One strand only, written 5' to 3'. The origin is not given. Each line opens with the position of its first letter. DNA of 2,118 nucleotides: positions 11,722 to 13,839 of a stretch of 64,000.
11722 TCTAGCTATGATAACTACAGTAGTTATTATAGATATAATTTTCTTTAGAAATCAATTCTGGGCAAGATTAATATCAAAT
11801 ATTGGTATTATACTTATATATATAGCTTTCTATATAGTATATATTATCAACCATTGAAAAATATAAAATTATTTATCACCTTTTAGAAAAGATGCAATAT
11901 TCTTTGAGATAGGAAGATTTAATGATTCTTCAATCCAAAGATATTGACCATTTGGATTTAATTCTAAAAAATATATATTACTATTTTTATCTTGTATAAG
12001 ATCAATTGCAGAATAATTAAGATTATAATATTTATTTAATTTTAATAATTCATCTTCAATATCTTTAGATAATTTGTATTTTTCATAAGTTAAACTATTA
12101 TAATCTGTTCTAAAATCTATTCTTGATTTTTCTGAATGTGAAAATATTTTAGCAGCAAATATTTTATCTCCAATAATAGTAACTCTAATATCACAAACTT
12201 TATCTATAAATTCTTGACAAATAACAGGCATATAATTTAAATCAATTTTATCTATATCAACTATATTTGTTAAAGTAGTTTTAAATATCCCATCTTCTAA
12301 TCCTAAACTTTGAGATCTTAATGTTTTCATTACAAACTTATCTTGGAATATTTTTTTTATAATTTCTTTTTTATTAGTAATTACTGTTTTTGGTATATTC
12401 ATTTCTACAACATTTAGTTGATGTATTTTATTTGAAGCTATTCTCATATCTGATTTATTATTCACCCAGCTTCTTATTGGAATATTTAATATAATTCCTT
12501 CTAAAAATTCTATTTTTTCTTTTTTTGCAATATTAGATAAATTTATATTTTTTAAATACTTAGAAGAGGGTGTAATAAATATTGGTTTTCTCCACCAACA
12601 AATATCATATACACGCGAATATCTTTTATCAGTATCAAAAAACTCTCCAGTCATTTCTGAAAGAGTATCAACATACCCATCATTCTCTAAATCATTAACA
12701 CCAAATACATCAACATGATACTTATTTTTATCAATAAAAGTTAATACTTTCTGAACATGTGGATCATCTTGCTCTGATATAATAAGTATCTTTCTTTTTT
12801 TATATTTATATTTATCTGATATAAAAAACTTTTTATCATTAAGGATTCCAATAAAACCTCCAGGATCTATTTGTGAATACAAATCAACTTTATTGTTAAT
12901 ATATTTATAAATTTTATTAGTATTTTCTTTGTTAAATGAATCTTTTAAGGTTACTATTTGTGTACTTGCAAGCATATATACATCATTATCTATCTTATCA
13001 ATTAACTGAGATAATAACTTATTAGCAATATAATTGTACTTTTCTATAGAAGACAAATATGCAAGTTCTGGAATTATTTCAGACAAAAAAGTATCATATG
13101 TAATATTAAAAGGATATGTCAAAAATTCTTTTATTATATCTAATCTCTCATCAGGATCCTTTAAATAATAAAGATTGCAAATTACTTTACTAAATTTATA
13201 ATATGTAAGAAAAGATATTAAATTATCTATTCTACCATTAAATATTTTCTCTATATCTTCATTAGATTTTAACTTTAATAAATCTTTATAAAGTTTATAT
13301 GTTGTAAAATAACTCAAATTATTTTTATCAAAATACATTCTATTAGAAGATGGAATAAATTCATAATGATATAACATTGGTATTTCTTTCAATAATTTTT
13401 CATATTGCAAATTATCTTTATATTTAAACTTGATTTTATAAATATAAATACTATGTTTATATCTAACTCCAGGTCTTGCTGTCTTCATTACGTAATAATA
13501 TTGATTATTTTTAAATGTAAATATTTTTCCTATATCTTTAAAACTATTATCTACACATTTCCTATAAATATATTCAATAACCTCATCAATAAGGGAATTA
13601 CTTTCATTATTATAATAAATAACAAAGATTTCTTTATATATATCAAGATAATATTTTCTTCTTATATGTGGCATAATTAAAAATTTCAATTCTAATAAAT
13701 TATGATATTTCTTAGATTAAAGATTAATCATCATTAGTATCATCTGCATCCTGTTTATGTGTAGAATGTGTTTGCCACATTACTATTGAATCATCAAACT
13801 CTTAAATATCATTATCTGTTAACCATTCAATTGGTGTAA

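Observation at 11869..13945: Graspetide-like cluster 1: ATP-grasp ligase with a 270-aa unknown N-terminal extension, and a precursor carrying an in-frame TAA where its paralog has CAA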

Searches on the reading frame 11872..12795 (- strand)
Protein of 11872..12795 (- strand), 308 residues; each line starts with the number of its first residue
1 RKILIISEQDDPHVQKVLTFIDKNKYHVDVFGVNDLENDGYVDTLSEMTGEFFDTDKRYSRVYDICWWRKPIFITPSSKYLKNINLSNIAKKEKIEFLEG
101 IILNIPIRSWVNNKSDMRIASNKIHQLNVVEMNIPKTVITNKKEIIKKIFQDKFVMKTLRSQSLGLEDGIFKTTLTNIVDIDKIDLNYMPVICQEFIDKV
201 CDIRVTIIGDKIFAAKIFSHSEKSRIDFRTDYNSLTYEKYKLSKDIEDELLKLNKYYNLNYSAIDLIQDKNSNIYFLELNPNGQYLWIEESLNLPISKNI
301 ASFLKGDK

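Call 46: search_solved_structures(query=window:11872-12795:-, max_evalue=0.001, show_alignments=1)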
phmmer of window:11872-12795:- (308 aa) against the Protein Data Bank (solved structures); distinct sequences matched with E-value up to 0.001: 6.
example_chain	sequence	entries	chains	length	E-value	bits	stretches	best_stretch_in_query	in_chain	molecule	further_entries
7mgv_A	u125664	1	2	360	6.4e-24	87.5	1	2-304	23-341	CdnC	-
5ig9_A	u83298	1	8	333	2.6e-22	82.2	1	130-304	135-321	ATP grasp ligase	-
7m4s_A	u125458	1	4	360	3.9e-20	75.1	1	90-303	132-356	AMdnB protein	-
5ig8_A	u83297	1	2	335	1.5e-17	66.6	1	98-304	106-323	ATP grasp ligase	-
9bou_A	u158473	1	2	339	2.1e-07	33.3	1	181-304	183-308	MvdD-like pre-ATP grasp domain-containing protein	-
7drm_A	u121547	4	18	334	7.5e-06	28.2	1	4-297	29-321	ATP-grasp domain-containing protein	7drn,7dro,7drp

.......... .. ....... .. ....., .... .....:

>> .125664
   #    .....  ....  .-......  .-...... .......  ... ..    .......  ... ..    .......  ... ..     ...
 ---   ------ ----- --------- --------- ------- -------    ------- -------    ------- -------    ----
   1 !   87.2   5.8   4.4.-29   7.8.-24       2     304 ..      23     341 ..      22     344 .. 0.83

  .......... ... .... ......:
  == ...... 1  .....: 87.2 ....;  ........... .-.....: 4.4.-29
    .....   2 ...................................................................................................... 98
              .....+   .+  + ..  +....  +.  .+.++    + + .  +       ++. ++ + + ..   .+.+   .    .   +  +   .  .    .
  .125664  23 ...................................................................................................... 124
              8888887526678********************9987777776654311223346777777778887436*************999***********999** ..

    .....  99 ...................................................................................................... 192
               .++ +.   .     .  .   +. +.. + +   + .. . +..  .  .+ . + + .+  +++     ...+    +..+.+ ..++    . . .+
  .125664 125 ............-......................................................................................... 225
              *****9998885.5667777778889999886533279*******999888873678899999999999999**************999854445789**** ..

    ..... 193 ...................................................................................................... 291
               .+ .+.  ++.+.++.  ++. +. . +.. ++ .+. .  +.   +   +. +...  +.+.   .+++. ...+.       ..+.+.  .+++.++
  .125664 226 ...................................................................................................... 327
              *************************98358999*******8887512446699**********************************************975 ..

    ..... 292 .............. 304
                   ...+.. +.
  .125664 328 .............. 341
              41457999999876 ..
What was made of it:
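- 11869..12795 (-): ATP-grasp graspetide-maturase domain, residues 294-601 plus stop. PDB matches to CdnC 7mgv (6e-24) and to MdnC, MdnB, AMdnB and PsnB (call 46).
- On Graspetide biosynthetic cluster (RiPP class): PDB matches to CdnC, MdnC, AMdnB and PsnB (call 46).
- Closest known: Graspetide. Same: The C-terminal 308 residues align end to end with these enzymes, E 6e-24 to 8e-6 (call 46).
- Solved graspetide ligases are 333-360 aa (call 46).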

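Call 52: find_homologous_proteins(query=window:11872-12795:-, max_evalue=1e-20)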
Query window:11872-12795:- (308 aa): 26 proteins with E <= 1e-20 among 2558 candidates.
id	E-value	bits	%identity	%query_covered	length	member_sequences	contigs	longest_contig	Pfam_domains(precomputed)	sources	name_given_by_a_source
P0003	5.5e-106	372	80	65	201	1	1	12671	-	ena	-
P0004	1.9e-100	354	56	99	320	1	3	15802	PF08443.17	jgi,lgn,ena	jgi:hypothetical protein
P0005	2.6e-96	340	56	99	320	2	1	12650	PF08443.17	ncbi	-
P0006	5.8e-93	329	63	77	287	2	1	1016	-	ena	-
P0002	2.3e-90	320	67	70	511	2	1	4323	-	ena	-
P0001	2.5e-83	297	86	49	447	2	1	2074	-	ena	-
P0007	1.6e-66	242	52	73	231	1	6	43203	-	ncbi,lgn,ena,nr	ncbi:hypothetical protein M1145_00270 [Patescibacteria group bacterium]|nr:hypothetical protein [Pat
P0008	3.0e-36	143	33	98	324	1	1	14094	PF21068.4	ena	-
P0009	5.7e-33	132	31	99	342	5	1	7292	-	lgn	-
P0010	1.5e-32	131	33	83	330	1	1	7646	-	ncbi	-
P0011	3.6e-32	129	30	98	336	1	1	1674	PF02955.22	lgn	-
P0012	3.9e-31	126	39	63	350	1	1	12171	PF08443.17,PF21068.4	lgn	-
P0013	6.6e-28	115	29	99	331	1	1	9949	-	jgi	jgi:hypothetical protein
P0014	1.5e-26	111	30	98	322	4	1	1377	PF08443.17,PF21068.4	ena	-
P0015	6.4e-26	109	37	63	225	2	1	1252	PF08443.17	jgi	jgi:glutathione synthase/RimK-type ligase-like ATP-grasp enzyme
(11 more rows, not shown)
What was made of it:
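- On NCBIfam TIGR04187 (GRASP_SAV_5884 subfamily): Its closest relatives above 50% identity are confined to its own small clade (call 52).
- All other homologues of the ATP-grasp part are 290-350 aa (call 52).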

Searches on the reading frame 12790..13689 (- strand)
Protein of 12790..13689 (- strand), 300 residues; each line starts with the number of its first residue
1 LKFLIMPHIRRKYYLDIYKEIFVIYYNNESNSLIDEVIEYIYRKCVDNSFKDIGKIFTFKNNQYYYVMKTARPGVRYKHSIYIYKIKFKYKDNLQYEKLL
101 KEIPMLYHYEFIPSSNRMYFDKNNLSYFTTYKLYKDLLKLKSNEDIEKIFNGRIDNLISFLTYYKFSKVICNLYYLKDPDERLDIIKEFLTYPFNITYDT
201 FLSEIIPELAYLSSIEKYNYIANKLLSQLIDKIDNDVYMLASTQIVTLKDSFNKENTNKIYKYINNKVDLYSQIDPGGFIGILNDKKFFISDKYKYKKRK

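Call 8: find_homologous_proteins(query=window:12790-13689:-, max_evalue=0.01)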
Query seq(300 aa) (300 aa): 2 proteins with E <= 0.01 among 1021 candidates.
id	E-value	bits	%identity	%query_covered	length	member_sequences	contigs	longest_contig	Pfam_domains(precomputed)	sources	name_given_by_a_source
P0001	3.2e-137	475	76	98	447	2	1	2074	-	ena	-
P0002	5.9e-67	245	48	95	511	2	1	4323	-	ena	-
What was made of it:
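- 12796..13674 (-): N-terminal orphan domain, residues 1-293. Only P0001 and P0002 were found among 5.8e9 proteins (call 8).
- Tried and rejected: Word-indexed search of 5.8e9 proteins; only two relatives found (call 8).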

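Call 10: find_encoding_contigs(protein=P0001, flank=10000)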
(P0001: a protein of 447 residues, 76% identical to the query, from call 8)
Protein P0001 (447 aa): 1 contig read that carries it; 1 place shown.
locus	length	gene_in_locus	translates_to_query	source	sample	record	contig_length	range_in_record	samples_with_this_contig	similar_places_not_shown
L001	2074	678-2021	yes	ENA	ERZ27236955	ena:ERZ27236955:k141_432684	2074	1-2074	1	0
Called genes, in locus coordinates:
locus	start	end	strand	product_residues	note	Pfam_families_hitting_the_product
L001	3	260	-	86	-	?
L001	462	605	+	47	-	-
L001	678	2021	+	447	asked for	-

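Call 11: find_encoding_contigs(protein=P0002, flank=10000)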
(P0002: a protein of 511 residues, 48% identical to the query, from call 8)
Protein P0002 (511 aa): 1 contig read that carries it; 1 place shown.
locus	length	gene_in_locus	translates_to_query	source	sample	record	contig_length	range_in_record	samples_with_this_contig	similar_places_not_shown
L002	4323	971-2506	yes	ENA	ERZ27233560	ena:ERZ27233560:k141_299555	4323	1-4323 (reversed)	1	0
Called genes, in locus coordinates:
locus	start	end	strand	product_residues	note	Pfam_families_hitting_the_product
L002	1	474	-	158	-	?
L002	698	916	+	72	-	-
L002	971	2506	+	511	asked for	-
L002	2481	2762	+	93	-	-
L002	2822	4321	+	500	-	?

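Call 33: predict_structure(alignment_id=A3)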
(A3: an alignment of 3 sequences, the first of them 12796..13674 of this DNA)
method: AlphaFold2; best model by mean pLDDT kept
length: 293 residues; sequences in the alignment: 3
mean_pLDDT: 44.3   pTM: 0.38
mean pLDDT of the five models: 44.3, 41.1, 41.1, 38.4, 38.4
residues with pLDDT >= 90: 0; 70-90: 36; 50-70: 35; < 50: 222
segments of 3 or more residues with pLDDT < 50: 1-33, 36-160, 230-293
pLDDT, mean of each block of 10 residues (from residue 1): 20 25 39 48 38 36 37 37 35 40 33 30 36 43 41 46 59 79 69 59 71 80 64 42 43 43 30 33 33 25
secondary structure, 60 per line:
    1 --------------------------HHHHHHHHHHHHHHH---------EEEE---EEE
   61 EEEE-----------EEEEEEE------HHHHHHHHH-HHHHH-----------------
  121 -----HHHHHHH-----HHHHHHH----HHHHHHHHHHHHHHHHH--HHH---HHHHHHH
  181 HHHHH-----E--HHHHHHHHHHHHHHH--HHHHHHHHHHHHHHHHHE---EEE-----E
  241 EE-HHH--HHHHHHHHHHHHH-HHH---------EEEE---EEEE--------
elements in order: H27-41 E51-54 E58-64 E76-82 H89-97 H99-103 H126-132 H138-144 H149-165 H174-185 H194-208 H211-227 E232-234 E240-242 H249-261 E275-278 E282-285
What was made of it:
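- Tried and rejected: AlphaFold on the domain alone (3 sequences) gave pLDDT 44 (call 33).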

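Call 36: search_protein_representatives(alignment_id=A3)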
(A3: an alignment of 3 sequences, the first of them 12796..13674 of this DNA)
Query: 3 sequences, 293 profile positions. Proteins with E-value up to 0.001 (for the whole library): 1; up to 1e-10: 1; up to 1e-30: 1. The best 1 are listed.
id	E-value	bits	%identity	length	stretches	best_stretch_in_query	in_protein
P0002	1.1e-139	481.7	-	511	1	10-293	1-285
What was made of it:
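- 12796..13674 (-): Only P0002 was found by exhaustive HMMER over 1.84e9 representatives (call 36).
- Tried and rejected: Exhaustive HMMER profile search of 1.84e9 representatives; only P0002 found (call 36).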

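Call 43: find_related_loci(query=A2, collection=metagenome_contigs, flank=4000)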
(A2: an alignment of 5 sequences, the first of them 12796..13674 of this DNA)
Query A2 (293 aa) in metagenome_contigs; peptide patterns used: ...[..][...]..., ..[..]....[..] (x = any residue, [..] = any of these).
325 stretches matched a pattern, but none encodes a relative of the query by tblastn (E <= 1e-3).
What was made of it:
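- Tried and rejected: JGI metagenome scan with the N-terminal alignment; none found (call 43).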

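Call 44: search_protein_families(library=pfam, alignment_id=A2, max_evalue=10)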
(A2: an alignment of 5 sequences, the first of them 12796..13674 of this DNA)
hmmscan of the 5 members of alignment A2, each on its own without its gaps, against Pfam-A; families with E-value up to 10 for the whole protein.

A. member 1, window:12796-13674:- (293 aa): 1 family
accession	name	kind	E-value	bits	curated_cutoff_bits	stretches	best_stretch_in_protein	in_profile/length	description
PF13013.11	F-box-like_2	-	0.073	13.5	21.6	1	29-59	26-56/107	F-box-like domain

B. families by the number of members that match (of 5 scanned): 4 families
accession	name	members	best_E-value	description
PF13013.11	F-box-like_2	2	0.073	F-box-like domain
PF13376.11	OmdA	1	0.077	Bacteriocin-protection, YdeI or OmpD-Associated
PF13022.12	HTH_Tnp_1_2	1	0.6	Helix-turn-helix of insertion element transposase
PF25824.1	DUF7951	1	1.2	Repeat of unknown function (DUF7951)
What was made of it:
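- On RiPP recognition element (PqqD-like RRE) as identity of the N-terminal domain: No Pfam hit of any kind at E <= 10 for 5 family members (call 44).
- No homology to any known domain (calls 36, 44).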

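Call 45: search_solved_structures(query=A2, max_evalue=10)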
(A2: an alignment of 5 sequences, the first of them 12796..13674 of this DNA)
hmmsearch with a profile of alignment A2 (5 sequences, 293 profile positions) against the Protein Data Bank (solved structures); distinct sequences matched with E-value up to 10: 2.
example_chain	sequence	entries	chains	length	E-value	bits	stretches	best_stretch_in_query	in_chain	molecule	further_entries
7n63_A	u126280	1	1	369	0.067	16.2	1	73-136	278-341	Putative aminotransferase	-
1wvt_A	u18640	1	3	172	0.86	12.5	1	198-261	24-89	hypothetical protein ST2180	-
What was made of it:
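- Tried and rejected: PDB profile search (call 45).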

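Call 70: fold_search(model_id=the predicted structure, library=pdb)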
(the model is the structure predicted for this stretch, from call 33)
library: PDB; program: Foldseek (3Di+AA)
matches with E <= 10: 268; with E <= 0.001: 0
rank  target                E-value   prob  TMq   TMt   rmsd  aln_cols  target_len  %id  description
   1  9g33_UO               7.1e-02  0.23  0.19  0.13  19.1       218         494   11  Stalled 90S - Utp23-Krr1-deltaC3 (released 2025-06-18)
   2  6zuz_MODEL_1_A        1.5e-01  0.94  0.20  0.53   4.1        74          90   20  TFIIS N-terminal domain (TND) from human Elongin-A (released 2021-12-01)
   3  9qzd_B                5.6e-01  0.10  0.08  0.16  13.6        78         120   17  de novo NTF2-like protein (released 2025-10-22)
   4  3ck6_C                8.0e-01  0.03  0.10  0.11  20.3       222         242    8  Crystal structure of ZntB cytoplasmic domain from Vibrio parahaemolyticus RIMD 2210633 (released 2008-03-25)
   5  5tgh_A                8.5e-01  0.04  0.10  0.17  20.8       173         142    9  Structure of the SNX5 PX domain in complex with chlamydial protein IncE in space group P32 (released 2017-05-03)
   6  6lqs_AF               1.1e+00  0.07  0.17  0.11  17.2       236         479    9  Cryo-EM structure of 90S small subunit preribosomes in transition states (State D) (released 2020-09-16)
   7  6rxy_UM               1.2e+00  0.11  0.17  0.08  14.9       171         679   14  Cryo-EM structure of the 90S pre-ribosome (Kre33-Noc4) from Chaetomium thermophilum, state a (released 2019-08-14)
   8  3ck6_A                1.2e+00  0.04  0.11  0.13  18.4       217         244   12  Crystal structure of ZntB cytoplasmic domain from Vibrio parahaemolyticus RIMD 2210633 (released 2008-03-25)
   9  2hn1                  1.2e+00  0.03  0.12  0.13  19.9       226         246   13  Crystal structure of a CorA soluble domain from A. fulgidus in complex with Co2+ (released 2006-08-29)
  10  8a1i_I                1.3e+00  0.41  0.18  0.15   3.6        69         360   16  Crystal structure of murine Armc8 isoform beta (released 2023-04-12)
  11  6ke6_B3               1.3e+00  0.12  0.18  0.08  14.1       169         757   13  3.4 angstrom cryo-EM structure of yeast 90S small subunit preribosome (released 2020-08-05)
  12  7u06_G                1.3e+00  0.10  0.14  0.24  14.5       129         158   12  Structure of the yeast TRAPPII-Rab11/Ypt32 complex in the closed/open state (composite structure) (released 2022-04-27)
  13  9n6z_ST               1.5e+00  0.05  0.18  0.12  28.2       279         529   12  SSU processome maturation and disassembly, State D (released 2025-11-05)
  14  9rdk_K                1.5e+00  0.03  0.12  0.10  23.6       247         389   12  Cryo-EM structure of the human SAGA co-activator complex (released 2026-04-01)
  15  6rxt_UM               1.6e+00  0.11  0.19  0.09  15.7       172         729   14  Cryo-EM structure of the 90S pre-ribosome (Kre33-Noc4) from Chaetomium thermophilum, state A (released 2019-08-14)
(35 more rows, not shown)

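Call 81: search_protein_families(library=phrogs, alignment_id=A2, max_evalue=1)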
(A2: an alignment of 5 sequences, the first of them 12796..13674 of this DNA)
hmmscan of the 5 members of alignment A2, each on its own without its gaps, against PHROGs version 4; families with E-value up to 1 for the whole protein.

A. member 1, window:12796-13674:- (293 aa): 1 family
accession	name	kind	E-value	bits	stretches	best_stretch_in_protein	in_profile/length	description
phrog_22735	-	unknown function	0.046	15.1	0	210-258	21-71/72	-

B. families by the number of members that match (of 5 scanned): 3 families
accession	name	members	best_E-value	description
phrog_22735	-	1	0.046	-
phrog_28630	-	1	0.29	-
phrog_13754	-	1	0.91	-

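Call 82: search_protein_families(library=padloc, alignment_id=A2, max_evalue=1)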
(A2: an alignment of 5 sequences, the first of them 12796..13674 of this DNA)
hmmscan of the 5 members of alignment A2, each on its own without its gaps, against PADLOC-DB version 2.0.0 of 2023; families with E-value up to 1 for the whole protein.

A. member 1, window:12796-13674:- (293 aa): 0 families

B. families by the number of members that match (of 5 scanned): 0 families
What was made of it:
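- Tried and rejected: PHROGs and PADLOC (calls 81, 82).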
